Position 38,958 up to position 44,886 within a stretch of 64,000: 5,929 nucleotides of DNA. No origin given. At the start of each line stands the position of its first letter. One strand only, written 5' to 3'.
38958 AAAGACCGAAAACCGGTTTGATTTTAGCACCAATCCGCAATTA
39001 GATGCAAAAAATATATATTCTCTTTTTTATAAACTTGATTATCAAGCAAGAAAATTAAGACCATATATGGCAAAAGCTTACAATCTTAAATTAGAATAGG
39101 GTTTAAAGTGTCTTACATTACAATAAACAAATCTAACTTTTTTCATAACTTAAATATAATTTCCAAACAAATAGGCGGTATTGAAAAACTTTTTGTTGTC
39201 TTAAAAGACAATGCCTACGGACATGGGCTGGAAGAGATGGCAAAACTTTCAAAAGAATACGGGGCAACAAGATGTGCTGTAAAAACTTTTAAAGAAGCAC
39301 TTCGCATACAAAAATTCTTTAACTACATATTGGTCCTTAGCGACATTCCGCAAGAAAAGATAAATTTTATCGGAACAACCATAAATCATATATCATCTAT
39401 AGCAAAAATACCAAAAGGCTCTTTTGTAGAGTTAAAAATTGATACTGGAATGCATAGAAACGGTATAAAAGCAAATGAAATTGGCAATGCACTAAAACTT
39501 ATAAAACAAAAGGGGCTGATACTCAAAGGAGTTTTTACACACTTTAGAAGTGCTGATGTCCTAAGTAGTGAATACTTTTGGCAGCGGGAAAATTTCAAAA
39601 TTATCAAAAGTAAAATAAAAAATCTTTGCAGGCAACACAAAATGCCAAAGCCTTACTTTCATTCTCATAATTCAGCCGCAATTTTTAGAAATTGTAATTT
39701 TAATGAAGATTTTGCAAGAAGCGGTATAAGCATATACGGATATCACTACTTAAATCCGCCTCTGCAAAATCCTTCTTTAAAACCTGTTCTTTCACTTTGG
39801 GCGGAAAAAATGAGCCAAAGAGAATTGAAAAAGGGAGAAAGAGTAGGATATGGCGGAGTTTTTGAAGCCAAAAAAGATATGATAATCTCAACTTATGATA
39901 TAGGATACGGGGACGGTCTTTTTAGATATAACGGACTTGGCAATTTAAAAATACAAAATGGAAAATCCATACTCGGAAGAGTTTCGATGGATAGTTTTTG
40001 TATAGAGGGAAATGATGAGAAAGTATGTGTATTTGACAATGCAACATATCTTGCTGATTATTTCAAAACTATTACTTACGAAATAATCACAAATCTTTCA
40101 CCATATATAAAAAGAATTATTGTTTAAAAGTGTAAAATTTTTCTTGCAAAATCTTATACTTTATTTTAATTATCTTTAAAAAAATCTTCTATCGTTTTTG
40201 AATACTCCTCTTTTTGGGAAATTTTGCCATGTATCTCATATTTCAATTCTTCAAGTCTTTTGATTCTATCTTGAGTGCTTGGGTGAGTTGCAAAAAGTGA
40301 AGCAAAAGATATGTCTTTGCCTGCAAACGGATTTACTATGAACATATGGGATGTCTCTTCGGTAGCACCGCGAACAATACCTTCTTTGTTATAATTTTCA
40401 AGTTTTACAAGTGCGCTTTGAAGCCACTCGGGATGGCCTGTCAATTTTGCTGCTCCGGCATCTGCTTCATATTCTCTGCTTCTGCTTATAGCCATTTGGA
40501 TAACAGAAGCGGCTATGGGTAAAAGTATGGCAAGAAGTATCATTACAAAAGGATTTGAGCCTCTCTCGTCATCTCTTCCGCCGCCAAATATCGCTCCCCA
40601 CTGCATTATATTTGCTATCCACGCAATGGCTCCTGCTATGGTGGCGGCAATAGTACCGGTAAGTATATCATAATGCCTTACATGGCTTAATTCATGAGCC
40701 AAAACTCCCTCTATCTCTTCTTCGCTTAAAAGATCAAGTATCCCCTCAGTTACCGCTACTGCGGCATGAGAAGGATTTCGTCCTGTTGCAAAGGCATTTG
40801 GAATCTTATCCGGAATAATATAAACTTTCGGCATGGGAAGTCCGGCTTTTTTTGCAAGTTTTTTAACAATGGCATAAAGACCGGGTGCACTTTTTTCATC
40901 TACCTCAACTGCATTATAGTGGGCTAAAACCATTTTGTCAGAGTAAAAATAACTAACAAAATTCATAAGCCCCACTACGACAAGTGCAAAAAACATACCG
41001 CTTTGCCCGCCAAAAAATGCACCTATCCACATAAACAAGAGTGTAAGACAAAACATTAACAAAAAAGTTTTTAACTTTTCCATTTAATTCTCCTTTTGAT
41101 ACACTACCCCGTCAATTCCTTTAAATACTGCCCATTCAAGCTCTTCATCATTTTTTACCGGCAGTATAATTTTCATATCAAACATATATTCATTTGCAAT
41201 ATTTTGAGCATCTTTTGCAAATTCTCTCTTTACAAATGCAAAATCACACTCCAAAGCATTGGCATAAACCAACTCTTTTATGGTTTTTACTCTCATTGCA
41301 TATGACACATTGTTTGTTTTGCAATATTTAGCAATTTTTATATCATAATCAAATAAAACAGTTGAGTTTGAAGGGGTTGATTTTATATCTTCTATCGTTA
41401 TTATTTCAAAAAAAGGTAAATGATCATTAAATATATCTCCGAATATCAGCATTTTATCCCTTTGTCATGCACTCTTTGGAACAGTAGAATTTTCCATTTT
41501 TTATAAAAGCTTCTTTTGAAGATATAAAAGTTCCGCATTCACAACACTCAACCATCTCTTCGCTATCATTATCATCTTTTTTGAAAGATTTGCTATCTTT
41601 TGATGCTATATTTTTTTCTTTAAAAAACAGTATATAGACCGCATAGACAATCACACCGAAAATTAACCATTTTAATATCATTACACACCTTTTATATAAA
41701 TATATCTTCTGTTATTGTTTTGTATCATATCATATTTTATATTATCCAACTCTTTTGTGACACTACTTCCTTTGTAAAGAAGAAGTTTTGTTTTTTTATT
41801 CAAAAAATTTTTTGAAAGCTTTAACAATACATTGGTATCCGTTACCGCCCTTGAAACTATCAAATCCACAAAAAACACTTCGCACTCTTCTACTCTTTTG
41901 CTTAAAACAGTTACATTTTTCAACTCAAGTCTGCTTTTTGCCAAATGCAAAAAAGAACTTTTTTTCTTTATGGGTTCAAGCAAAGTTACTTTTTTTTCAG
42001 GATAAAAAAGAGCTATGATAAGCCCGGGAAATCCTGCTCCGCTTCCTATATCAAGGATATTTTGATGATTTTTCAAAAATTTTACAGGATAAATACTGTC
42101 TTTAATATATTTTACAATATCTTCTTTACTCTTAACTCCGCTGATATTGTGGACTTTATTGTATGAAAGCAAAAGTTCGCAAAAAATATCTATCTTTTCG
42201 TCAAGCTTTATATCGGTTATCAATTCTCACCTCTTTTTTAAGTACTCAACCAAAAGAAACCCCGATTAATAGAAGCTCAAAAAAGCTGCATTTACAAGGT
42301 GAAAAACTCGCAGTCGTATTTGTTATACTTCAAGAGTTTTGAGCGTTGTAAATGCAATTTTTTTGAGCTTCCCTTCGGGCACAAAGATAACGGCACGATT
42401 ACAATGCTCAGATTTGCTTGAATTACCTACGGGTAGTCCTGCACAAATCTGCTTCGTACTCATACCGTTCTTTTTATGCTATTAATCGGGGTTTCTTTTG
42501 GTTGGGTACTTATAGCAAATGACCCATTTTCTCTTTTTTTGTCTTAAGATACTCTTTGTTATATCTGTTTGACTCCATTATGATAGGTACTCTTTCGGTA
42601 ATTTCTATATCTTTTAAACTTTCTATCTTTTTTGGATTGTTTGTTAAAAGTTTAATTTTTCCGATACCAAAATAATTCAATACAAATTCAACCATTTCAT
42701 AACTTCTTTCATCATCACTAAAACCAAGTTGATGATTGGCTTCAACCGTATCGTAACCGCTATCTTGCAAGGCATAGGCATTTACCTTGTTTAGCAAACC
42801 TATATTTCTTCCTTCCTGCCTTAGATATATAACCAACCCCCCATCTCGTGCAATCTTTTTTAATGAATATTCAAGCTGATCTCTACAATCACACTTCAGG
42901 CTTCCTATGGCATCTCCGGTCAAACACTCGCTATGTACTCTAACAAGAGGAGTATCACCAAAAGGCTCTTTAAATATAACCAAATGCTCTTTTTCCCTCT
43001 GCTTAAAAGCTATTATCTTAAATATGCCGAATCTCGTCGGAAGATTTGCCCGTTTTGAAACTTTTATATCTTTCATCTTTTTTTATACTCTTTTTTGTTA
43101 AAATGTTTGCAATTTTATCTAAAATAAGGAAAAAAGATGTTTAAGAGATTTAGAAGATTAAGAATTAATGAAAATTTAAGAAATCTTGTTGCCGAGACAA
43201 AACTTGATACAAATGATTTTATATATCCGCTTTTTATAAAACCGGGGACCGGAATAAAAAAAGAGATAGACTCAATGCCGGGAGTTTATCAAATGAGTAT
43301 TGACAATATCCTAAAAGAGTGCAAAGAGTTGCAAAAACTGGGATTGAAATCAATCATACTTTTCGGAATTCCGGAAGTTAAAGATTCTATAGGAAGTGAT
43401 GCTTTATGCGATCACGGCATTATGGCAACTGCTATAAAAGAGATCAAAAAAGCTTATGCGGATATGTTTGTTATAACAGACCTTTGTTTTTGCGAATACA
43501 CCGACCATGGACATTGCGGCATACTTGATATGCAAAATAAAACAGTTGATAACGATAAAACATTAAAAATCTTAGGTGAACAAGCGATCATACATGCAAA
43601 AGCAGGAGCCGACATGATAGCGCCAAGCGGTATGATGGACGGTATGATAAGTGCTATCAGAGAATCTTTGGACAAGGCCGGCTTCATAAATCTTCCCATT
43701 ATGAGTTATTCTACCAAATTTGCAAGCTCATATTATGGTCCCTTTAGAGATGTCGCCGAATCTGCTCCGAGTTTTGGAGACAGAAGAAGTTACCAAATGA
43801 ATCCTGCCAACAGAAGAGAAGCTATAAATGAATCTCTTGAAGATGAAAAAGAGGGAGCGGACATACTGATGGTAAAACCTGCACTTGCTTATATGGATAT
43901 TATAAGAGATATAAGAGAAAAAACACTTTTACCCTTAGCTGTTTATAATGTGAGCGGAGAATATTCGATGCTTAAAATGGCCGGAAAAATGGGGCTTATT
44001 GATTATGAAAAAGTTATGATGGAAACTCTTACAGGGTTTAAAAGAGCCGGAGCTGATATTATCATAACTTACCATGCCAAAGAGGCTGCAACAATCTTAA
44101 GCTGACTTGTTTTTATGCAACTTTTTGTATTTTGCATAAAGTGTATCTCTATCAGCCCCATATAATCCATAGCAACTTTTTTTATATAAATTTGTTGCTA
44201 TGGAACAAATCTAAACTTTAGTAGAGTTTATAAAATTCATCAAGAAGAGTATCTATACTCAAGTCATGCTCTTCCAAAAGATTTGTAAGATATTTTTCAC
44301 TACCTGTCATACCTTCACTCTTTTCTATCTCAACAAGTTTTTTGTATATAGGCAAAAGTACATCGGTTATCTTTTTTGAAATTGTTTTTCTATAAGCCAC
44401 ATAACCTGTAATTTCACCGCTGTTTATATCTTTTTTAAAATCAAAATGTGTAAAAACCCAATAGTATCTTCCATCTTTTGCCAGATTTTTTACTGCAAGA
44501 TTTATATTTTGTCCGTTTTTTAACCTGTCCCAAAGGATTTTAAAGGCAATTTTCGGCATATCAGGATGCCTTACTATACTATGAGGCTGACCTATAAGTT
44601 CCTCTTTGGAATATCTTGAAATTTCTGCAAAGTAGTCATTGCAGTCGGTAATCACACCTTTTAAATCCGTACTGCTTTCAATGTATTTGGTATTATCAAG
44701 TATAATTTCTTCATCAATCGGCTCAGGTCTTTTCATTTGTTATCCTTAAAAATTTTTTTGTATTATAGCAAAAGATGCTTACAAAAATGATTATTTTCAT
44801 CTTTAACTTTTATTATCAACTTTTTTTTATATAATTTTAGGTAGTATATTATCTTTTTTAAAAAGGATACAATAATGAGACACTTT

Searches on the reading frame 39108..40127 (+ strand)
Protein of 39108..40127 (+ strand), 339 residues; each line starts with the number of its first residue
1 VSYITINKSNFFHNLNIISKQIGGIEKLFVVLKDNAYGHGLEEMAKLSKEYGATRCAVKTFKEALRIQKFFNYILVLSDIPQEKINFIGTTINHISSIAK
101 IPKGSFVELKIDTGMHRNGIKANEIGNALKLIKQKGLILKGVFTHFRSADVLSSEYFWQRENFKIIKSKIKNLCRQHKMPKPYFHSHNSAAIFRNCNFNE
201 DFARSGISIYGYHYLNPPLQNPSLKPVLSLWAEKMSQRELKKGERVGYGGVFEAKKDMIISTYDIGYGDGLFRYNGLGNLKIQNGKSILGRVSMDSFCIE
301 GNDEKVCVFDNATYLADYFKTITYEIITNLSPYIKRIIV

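Call 10: search_protein_families(library=pfam, proteins=[window:39108-40127:+])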
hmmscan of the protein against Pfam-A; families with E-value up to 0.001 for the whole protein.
window:39108-40127:+ (339 aa): 2 families
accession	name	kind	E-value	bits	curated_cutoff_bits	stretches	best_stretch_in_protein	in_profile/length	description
PF01168.26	Ala_racemase_N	-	3.9e-39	135.1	24.1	1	6-212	1-218/220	Alanine racemase, N-terminal domain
PF00842.27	Ala_racemase_C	-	2e-17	63.4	25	1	228-337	2-126/127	Alanine racemase, C-terminal domain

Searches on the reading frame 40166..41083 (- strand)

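Call 10: search_protein_families(library=pfam, proteins=[window:40166-41083:-])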
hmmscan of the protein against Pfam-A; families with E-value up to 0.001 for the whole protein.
window:40166-41083:- (305 aa): 2 families
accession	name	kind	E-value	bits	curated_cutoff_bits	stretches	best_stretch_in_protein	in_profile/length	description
PF01435.24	Peptidase_M48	-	9.6e-37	127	20.3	1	67-280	5-185/186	Peptidase family M48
PF05569.17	Peptidase_M56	-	1.2e-05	25.1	31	1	32-156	103-224/296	BlaR1 peptidase M56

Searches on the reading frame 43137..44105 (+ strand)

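Call 10: search_protein_families(library=pfam, proteins=[window:43137-44105:+])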
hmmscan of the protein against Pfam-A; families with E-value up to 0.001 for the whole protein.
window:43137-44105:+ (322 aa): 1 family
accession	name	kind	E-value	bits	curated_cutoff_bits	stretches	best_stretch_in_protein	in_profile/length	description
PF00490.27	ALAD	-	5.2e-146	486.2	24.6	1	3-319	2-316/317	Delta-aminolevulinic acid dehydratase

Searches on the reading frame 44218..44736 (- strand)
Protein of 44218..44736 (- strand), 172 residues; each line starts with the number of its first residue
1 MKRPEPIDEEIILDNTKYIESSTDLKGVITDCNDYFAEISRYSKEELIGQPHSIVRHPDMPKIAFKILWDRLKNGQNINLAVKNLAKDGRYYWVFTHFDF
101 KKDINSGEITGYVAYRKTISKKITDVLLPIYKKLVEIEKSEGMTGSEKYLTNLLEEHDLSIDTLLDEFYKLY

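Call 26: search_protein_families(library=pfam, proteins=[window:44218-44736:-], max_evalue=0.0001)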
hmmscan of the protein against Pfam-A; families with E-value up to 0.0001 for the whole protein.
window:44218-44736:- (172 aa): 3 families
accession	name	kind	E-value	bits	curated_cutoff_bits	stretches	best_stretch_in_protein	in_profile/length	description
PF08447.18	PAS_3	-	3.7e-11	43.6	25.6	1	30-102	2-76/89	PAS fold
PF00989.32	PAS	-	1.6e-07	31.8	22.6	1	22-94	16-89/113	PAS fold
PF13426.13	PAS_9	-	3.6e-07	30.8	27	1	23-114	7-96/103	PAS domain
